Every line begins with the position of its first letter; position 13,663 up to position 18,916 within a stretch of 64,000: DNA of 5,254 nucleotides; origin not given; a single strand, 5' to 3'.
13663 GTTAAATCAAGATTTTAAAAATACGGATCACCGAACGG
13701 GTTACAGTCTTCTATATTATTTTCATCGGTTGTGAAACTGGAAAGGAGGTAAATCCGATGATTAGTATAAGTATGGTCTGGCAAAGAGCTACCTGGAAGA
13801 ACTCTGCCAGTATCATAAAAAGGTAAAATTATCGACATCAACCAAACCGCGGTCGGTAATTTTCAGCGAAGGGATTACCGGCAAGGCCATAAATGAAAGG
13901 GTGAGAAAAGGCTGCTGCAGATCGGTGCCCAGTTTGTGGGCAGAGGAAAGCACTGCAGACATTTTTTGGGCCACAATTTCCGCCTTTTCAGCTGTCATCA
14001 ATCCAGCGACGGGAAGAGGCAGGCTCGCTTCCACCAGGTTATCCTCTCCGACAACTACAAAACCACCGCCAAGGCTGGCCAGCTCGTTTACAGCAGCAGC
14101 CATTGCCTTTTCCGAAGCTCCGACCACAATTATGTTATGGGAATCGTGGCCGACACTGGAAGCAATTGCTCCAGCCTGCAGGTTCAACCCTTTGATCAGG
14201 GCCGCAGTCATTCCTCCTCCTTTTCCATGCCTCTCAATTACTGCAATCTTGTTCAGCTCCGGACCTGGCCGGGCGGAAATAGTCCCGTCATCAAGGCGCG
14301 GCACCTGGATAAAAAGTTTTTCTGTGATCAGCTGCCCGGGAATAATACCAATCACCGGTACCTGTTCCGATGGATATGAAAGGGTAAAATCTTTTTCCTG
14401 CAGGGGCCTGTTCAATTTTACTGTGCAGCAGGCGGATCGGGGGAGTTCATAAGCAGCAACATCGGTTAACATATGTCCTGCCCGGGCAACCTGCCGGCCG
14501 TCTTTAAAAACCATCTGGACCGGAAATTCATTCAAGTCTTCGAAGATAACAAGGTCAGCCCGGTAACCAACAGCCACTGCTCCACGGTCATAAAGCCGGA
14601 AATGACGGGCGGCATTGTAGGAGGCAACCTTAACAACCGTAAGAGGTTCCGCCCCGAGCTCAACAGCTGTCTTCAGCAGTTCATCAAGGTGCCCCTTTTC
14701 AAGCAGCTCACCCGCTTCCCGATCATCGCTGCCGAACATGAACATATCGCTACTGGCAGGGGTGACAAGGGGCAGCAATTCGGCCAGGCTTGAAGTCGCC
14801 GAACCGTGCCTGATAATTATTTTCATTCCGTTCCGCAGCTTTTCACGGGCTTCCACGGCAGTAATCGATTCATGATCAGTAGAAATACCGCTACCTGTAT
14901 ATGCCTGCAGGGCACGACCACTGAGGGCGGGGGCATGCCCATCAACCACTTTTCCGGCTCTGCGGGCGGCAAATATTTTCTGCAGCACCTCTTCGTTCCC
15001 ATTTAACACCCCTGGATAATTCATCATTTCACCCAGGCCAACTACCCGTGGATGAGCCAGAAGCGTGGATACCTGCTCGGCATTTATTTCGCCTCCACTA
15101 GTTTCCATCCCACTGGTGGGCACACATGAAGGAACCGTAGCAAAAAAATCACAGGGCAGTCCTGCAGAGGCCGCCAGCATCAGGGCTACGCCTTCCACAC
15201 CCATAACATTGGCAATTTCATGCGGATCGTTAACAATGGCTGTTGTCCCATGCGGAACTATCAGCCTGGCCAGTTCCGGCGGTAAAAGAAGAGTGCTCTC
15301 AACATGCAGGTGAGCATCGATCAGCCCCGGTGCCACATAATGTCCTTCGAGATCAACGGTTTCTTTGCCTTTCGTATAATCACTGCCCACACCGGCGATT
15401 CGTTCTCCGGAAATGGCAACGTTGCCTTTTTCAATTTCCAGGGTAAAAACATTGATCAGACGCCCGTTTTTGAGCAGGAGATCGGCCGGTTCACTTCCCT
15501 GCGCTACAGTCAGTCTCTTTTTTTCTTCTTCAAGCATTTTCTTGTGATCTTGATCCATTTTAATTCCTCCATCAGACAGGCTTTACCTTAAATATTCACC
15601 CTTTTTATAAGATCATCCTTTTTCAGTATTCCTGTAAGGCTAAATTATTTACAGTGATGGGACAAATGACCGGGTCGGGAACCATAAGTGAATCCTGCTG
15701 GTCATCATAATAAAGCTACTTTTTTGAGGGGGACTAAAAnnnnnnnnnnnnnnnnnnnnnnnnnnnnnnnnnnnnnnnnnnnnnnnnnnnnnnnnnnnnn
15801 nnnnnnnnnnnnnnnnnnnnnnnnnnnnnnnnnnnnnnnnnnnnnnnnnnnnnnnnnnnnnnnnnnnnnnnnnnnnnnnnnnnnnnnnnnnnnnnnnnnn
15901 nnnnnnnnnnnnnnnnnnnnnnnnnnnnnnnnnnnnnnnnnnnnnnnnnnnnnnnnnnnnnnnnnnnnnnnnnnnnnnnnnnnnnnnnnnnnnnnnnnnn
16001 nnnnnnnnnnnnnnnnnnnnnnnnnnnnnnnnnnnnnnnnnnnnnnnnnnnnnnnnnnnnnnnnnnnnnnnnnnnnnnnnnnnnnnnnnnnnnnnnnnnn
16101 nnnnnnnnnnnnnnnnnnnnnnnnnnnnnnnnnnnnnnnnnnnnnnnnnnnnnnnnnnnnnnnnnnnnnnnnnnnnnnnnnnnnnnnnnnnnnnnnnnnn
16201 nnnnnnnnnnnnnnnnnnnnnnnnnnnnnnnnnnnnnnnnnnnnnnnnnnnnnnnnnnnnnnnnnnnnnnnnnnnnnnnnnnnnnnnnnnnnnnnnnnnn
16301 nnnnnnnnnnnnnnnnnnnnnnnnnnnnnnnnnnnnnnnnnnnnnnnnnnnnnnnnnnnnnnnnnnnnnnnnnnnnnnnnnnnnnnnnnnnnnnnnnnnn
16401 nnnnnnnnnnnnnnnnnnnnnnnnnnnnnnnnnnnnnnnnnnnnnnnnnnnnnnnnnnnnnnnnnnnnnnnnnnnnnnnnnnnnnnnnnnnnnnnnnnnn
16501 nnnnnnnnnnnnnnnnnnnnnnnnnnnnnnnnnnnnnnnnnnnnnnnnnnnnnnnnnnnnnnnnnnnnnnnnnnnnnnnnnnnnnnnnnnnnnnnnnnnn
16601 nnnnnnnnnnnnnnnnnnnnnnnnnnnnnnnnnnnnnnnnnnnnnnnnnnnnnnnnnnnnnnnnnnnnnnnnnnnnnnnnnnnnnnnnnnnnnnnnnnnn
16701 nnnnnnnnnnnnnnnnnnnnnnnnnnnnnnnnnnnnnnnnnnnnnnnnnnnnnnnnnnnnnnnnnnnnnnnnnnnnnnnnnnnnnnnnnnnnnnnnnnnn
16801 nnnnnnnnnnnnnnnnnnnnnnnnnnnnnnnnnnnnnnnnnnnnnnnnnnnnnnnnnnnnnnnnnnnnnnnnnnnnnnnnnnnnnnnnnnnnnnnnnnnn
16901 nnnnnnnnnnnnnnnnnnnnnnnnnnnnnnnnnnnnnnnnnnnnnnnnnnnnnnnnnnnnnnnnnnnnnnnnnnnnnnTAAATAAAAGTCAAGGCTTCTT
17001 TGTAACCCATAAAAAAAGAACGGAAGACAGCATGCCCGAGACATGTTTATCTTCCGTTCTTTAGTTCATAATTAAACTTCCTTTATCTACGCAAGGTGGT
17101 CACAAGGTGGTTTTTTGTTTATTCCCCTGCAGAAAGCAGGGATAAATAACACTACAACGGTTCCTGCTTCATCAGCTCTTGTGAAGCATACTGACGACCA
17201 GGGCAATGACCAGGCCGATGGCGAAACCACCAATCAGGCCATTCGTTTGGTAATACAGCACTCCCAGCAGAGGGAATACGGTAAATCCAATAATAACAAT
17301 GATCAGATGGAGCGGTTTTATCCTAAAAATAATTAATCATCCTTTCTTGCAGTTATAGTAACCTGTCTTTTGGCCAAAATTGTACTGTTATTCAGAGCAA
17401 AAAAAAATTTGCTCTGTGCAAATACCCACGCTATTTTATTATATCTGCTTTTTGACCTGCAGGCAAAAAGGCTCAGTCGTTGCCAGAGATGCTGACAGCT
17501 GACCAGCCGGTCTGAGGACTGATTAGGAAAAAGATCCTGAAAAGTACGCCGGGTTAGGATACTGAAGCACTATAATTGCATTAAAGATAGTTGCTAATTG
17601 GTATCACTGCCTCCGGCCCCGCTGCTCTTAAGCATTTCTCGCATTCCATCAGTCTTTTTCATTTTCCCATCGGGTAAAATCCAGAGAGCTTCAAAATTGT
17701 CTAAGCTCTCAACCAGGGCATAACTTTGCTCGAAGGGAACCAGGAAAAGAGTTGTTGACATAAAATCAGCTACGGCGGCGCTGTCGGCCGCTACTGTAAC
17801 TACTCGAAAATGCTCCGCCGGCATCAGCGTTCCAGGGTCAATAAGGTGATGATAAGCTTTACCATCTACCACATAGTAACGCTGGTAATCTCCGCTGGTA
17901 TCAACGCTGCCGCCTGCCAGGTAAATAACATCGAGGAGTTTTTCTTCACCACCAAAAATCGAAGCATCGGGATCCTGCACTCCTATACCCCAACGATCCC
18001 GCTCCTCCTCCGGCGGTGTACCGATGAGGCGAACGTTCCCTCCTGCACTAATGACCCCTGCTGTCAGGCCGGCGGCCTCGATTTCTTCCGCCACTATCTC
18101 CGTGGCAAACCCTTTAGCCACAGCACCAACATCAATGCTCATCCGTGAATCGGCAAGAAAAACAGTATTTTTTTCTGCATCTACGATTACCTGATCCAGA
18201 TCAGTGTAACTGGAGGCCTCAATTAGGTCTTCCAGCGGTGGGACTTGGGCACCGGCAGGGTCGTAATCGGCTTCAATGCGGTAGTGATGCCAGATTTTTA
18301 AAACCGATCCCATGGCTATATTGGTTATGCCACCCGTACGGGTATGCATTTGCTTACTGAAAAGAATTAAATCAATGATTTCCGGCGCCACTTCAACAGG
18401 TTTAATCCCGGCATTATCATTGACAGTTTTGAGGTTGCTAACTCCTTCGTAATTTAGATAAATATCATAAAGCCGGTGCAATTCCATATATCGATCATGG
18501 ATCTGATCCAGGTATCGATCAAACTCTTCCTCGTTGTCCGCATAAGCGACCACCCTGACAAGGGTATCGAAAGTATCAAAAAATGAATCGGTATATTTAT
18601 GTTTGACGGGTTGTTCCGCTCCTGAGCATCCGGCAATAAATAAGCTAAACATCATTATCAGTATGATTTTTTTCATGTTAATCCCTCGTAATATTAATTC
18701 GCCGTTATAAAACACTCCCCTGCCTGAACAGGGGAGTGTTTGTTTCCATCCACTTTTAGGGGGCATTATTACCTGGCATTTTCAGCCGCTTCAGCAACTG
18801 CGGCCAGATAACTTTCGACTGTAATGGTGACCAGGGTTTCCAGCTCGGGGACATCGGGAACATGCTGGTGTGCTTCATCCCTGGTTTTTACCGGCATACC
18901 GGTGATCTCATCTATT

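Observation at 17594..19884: ApbE flavin transferase next to a surface lipoprotein built from two duplicated unknown domains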

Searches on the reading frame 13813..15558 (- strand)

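Call 74: search_protein_families(library=pfam, proteins=[window:13813-15558:-], max_evalue=0.001)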
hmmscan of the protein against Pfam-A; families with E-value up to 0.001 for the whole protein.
window:13813-15558:- (581 aa): 3 families
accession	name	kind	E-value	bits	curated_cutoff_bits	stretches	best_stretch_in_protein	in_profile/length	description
PF13382.11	Adenine_deam_C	-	5.8e-60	202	27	1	409-578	1-168/169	Adenine deaminase C-terminal domain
PF01979.26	Amidohydro_1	-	1.9e-37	129.7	25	2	74-253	1-199/345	Amidohydrolase family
PF07969.17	Amidohydro_3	-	3.1e-11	43.8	29.7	1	66-91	1-31/472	Amidohydrolase family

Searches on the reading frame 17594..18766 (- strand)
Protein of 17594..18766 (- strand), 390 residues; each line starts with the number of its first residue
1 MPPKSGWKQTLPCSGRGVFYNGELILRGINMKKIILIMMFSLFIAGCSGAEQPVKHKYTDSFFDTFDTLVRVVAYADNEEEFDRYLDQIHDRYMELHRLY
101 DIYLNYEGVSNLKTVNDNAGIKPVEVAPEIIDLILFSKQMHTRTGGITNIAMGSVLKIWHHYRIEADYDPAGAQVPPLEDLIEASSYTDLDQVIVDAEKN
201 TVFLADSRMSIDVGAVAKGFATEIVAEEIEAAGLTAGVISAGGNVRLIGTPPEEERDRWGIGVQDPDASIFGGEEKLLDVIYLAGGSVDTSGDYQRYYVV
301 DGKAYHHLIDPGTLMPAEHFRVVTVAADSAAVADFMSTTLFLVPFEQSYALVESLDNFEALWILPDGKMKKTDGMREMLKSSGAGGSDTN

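Call 3: search_protein_families(library=pfam, proteins=[window:17594-18766:-], max_evalue=1)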
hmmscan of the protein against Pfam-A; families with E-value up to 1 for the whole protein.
window:17594-18766:- (390 aa): 1 family
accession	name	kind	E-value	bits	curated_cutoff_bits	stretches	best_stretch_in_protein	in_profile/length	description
PF02424.20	ApbE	-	1e-60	205.9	25.6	1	66-362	1-266/266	ApbE family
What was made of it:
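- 17594..18676 (-): ApbE/FmnB-type FAD:protein FMN transferase (360 aa from Met31). It is itself a lipoprotein (lipobox FIAGC, Cys17). Pfam ApbE 1e-60 (call 3).
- On ApbE/Ftp FAD:protein FMN transferase: Pfam PF02424, 1e-60, profile positions 1-266 of 266 (call 3).
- Checked: ORF 17594-18766 matches Pfam ApbE at E = 1e-60 over the whole profile (call 3).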

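Call 4: search_protein_families(library=ncbifam, proteins=[window:17594-18766:-], max_evalue=1)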
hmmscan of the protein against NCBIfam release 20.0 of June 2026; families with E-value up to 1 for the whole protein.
window:17594-18766:- (390 aa): 4 families
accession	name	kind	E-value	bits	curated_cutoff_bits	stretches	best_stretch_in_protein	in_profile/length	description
NF007774.0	PRK10461.1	equivalog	3.1e-28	98.7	498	1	32-353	6-318/351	FAD:protein FMN transferase ApbE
NF041428.1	TrsH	subfamily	0.036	14.1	150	1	31-61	1-38/149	TrsH/TraH family protein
NF040883.1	amid_act_ActS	equivalog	0.12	11.6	375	1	31-79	4-54/242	amidase activator ActS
NF008475.0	PRK11372.1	equivalog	0.17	11.9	168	1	30-67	2-38/109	C-type lysozyme inhibitor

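Call 39: search_solved_structures(query=window:17594-18676:-, max_evalue=0.00001, show_alignments=3)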
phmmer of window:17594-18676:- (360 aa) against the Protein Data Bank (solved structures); distinct sequences matched with E-value up to 0.00001: 13.
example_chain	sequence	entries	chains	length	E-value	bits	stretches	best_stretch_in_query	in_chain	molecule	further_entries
7esa_A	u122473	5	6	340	1.1e-32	117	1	37-348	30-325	FAD:protein FMN transferase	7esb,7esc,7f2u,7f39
1vrm_A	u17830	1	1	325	6.2e-32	114.5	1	80-330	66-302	hypothetical protein TM1553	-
4xdt_A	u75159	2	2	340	1.3e-31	113.4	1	70-347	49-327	FAD:protein FMN transferase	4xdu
4ifu_A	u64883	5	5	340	6.1e-31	111.2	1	79-347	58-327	FAD:protein FMN transferase | Thiamine biosynthesis lipoprotein ApbE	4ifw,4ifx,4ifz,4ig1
7mgt_A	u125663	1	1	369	7.9e-31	110.9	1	79-347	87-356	FAD:protein FMN transferase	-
4xdr_A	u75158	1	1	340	7.1e-30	107.7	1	79-347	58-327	FAD:protein FMN transferase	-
4xgw_A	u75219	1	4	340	5e-22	81.9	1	75-322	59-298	FAD:protein FMN transferase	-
2o18_A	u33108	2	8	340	1.8e-21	80.1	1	75-322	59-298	Thiamine biosynthesis lipoprotein apbE | FAD:protein FMN transferase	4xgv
6nxi_A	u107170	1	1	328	3.9e-21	79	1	67-342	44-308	FAD:protein FMN transferase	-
4xgx_A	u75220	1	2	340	6.1e-21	78.3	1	80-322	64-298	FAD:protein FMN transferase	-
5mgy_H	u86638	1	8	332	2.3e-20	76.5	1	95-349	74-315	FAD:protein FMN transferase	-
3pnd_A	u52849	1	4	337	9.3e-20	74.4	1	75-339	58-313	Thiamine biosynthesis lipoprotein ApbE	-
6nxj_A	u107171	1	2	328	9.7e-20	74.4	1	67-342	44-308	FAD:protein FMN transferase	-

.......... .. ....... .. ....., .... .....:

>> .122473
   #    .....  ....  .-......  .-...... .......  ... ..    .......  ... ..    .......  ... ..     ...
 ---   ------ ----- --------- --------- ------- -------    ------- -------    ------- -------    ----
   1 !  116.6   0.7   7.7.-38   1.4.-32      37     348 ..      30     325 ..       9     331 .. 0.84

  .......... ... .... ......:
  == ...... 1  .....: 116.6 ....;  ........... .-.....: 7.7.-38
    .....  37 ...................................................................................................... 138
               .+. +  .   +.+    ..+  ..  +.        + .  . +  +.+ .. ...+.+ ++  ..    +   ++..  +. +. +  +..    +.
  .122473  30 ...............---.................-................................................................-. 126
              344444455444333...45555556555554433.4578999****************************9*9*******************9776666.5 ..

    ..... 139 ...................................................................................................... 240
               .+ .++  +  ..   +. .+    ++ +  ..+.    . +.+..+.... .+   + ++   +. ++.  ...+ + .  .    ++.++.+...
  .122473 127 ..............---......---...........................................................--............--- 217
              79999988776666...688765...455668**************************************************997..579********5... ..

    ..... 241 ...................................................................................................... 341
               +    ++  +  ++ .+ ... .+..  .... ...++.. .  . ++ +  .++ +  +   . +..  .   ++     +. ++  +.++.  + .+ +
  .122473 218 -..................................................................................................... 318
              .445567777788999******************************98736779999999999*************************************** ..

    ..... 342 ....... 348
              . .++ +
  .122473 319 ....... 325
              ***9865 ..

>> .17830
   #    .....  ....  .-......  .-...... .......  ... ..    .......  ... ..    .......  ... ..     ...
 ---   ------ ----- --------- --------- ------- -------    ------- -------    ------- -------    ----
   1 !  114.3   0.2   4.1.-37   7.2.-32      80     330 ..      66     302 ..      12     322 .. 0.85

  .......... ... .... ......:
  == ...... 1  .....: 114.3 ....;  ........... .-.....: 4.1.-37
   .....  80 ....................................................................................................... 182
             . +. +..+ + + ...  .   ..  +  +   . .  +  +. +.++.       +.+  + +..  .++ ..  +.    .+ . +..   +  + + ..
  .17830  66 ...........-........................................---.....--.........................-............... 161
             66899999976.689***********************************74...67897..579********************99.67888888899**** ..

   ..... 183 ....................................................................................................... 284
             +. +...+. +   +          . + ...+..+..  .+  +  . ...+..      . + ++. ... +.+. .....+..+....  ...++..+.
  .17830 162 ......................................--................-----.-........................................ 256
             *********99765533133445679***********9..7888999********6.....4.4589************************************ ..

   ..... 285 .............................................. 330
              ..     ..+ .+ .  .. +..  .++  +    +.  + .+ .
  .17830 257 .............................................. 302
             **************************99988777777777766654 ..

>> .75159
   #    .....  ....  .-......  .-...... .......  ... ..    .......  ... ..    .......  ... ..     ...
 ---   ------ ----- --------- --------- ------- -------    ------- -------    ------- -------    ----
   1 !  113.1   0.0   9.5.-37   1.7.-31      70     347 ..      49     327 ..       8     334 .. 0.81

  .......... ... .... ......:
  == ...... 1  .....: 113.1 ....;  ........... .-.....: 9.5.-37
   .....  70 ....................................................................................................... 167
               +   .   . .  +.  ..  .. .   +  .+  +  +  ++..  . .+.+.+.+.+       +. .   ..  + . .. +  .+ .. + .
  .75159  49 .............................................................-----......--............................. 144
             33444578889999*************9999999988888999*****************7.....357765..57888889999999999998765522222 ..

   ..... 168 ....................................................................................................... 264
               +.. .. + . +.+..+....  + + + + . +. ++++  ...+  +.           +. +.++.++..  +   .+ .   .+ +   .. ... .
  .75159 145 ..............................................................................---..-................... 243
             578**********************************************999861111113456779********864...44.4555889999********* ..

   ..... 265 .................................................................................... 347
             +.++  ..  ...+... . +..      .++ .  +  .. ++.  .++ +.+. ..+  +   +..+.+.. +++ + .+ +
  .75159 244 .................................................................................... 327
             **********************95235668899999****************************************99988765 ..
